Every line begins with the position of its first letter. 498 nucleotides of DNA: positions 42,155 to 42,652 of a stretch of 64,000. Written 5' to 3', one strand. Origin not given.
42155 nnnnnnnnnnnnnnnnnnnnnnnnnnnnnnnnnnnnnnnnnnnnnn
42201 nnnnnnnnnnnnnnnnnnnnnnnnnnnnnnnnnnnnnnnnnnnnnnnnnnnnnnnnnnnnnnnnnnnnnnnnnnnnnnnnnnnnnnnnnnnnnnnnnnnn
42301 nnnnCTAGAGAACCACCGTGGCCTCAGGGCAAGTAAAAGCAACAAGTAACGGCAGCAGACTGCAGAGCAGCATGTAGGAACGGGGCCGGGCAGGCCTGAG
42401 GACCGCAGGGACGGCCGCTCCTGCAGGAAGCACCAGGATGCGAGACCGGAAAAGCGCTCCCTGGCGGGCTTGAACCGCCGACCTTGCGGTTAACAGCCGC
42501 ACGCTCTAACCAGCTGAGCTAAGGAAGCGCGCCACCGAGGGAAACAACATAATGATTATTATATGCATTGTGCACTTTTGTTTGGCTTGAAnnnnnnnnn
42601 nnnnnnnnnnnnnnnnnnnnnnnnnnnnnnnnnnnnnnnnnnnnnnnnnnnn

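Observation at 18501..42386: A 24-kb palindrome: two ~11.1-kb near-identical inverted arms around a 1.66-kb unique spacer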

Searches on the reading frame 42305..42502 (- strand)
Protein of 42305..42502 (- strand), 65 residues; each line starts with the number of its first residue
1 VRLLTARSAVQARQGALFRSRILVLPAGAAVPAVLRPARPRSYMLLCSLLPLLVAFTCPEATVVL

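Call 85: find_encoding_contigs(protein=window:42305-42502:-, flank=10000, max_places=10)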
Protein window:42305-42502:- (65 aa): no gene with exactly this product is on record in the collection.
